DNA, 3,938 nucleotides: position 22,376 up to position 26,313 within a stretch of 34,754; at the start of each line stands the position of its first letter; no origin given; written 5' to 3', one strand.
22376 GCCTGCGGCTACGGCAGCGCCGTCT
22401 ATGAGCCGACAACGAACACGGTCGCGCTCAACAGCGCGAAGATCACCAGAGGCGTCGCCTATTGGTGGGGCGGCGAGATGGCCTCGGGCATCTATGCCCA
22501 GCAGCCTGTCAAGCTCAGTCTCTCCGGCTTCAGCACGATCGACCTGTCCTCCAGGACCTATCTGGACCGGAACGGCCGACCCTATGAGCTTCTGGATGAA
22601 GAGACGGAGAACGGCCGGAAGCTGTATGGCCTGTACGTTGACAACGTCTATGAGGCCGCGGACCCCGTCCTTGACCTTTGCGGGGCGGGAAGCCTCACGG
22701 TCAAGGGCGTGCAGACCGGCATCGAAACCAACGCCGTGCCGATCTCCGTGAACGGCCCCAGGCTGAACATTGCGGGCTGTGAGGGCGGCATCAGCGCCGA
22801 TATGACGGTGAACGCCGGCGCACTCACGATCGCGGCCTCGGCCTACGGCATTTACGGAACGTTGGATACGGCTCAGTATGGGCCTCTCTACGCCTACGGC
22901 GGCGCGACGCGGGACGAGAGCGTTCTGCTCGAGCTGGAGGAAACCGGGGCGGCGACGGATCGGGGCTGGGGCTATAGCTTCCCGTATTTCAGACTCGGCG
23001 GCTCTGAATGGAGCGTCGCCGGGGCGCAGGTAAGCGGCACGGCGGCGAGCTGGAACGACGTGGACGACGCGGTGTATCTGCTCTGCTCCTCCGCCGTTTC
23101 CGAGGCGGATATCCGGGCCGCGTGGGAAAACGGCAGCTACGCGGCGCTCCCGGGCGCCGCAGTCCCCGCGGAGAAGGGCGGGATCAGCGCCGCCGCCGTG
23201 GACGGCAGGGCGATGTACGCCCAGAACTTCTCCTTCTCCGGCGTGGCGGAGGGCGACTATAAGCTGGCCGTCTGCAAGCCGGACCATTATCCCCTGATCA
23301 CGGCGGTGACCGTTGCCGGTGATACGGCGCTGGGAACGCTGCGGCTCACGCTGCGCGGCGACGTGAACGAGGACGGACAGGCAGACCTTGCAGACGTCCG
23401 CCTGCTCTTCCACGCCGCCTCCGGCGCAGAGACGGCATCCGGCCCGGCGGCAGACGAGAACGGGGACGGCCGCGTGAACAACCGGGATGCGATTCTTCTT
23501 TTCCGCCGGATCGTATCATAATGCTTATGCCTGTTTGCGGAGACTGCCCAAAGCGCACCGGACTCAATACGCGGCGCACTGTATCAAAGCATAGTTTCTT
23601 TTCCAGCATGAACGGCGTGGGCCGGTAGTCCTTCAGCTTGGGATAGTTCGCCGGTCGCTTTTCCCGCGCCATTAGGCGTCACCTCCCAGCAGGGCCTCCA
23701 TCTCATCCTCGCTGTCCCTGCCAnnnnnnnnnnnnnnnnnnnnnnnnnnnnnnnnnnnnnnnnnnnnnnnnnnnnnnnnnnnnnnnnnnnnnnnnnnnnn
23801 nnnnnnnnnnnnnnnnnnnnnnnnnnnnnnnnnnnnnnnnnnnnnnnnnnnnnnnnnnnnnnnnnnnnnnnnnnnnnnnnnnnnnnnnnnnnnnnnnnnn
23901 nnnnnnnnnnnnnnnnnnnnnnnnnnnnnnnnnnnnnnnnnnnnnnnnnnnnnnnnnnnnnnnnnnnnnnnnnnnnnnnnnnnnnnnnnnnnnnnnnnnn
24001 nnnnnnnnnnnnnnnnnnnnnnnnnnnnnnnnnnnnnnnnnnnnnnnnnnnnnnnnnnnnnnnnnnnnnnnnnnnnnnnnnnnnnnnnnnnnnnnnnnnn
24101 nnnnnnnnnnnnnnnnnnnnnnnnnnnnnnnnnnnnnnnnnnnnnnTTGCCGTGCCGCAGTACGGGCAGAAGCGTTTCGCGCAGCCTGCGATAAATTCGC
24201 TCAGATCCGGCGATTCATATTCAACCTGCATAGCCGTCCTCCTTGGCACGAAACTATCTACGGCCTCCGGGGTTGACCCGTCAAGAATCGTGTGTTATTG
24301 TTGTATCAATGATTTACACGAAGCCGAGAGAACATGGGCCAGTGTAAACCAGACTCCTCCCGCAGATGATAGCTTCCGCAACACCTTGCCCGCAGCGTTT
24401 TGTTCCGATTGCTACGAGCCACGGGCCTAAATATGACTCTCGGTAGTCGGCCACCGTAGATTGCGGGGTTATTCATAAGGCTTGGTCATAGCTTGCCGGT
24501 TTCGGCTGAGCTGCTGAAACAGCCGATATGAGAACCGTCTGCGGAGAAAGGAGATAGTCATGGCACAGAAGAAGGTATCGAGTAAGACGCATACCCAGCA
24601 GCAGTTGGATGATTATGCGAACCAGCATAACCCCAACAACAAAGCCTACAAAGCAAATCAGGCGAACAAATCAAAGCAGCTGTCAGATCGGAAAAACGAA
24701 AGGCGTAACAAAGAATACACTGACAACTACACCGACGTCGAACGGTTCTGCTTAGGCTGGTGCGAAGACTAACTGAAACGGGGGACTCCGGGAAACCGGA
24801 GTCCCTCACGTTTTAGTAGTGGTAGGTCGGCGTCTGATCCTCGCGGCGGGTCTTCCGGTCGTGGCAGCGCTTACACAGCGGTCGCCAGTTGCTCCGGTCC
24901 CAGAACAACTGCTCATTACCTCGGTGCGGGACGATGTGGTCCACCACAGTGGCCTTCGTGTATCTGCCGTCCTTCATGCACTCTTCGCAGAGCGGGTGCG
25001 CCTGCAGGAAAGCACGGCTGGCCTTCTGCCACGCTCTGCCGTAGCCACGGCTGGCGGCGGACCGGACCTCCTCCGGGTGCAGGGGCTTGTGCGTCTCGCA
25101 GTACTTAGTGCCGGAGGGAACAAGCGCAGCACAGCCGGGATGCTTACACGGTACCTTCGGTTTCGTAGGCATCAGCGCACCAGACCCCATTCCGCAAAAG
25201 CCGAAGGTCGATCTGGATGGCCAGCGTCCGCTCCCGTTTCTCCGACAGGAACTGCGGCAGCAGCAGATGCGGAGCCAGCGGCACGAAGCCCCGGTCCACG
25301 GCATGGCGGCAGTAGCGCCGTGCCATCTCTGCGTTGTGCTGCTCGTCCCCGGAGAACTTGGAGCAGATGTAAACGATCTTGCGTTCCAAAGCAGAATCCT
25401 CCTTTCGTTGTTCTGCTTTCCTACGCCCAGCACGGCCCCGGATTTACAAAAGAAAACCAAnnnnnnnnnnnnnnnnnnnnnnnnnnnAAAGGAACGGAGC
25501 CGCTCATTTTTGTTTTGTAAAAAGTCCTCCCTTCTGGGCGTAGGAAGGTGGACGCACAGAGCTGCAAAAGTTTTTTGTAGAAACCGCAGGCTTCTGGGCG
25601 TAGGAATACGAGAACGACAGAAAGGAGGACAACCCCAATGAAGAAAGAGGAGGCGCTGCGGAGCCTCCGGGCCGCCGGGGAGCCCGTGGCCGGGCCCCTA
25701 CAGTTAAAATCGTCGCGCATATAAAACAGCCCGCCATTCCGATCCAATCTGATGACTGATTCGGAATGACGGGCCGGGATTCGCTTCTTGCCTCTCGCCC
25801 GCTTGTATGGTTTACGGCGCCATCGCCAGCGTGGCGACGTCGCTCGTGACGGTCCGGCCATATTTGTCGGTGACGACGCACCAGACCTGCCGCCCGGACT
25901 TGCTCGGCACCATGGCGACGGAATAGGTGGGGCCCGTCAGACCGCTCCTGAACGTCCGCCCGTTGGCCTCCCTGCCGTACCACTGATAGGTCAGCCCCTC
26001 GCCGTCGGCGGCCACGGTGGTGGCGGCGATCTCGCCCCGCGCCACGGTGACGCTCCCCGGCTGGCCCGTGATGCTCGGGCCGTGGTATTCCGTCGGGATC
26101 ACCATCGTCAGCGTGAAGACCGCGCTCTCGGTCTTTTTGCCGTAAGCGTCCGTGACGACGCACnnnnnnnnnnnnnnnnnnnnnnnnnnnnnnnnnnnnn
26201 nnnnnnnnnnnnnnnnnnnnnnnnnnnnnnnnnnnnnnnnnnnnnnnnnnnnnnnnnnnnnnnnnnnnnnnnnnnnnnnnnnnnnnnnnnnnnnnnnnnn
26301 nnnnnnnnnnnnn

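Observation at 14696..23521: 8.8-kb gene for a 2,941-aa secreted, dockerin-tailed mosaic protein with no recognisable catalytic domain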

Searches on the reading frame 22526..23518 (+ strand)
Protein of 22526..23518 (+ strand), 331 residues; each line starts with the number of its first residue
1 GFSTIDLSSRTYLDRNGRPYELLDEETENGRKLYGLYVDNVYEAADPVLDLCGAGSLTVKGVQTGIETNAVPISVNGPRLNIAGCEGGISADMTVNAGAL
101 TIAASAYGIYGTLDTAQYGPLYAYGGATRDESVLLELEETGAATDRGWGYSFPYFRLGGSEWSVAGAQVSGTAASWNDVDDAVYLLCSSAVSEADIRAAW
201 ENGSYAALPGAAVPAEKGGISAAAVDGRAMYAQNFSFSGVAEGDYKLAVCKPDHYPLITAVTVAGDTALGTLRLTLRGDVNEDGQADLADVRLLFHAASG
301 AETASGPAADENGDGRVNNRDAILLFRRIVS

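Call 12: search_protein_families(library=pfam, proteins=[window:22526-23518:+], max_evalue=5)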
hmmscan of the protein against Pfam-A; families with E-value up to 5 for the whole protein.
window:22526-23518:+ (331 aa): 3 families
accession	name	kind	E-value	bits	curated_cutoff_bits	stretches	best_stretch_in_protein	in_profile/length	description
PF00404.24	Dockerin_1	-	1.4e-07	32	22.9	1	278-329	2-56/57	Dockerin type I domain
PF14262.12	Cthe_2159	-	0.0074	16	25.8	1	49-128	93-175/262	Carbohydrate-binding domain-containing protein Cthe_2159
PF13620.12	CarboxypepD_reg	-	0.13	13.1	32.3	1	206-275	12-80/82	Carboxypeptidase regulatory-like domain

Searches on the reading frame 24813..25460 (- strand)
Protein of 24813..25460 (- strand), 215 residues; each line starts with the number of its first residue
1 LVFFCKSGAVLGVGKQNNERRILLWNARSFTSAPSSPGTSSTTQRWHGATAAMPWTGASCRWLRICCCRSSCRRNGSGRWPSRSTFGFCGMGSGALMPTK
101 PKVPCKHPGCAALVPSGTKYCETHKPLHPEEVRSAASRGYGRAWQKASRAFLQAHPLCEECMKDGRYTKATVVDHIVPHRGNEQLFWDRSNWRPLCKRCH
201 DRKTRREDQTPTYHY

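Call 51: search_protein_families(library=pfam, proteins=[window:24813-25460:-], max_evalue=1)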
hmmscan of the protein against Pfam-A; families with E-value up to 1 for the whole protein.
window:24813-25460:- (215 aa): 2 families
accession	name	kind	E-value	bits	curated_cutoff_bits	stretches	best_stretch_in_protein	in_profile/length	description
PF01844.29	HNH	-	7.1e-11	42.5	21.4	1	158-206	1-47/47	HNH endonuclease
PF14279.12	HNH_5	-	0.0026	18.1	27.5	1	158-210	1-50/56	HNH endonuclease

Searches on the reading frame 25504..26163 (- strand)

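Call 51: search_protein_families(library=pfam, proteins=[window:25504-26163:-], max_evalue=1)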
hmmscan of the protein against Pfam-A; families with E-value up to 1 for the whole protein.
window:25504-26163:- (219 aa): 1 family
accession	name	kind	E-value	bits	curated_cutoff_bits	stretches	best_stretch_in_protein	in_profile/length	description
PF15116.11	CD52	-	0.047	14.1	27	1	151-184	5-32/44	CAMPATH-1 antigen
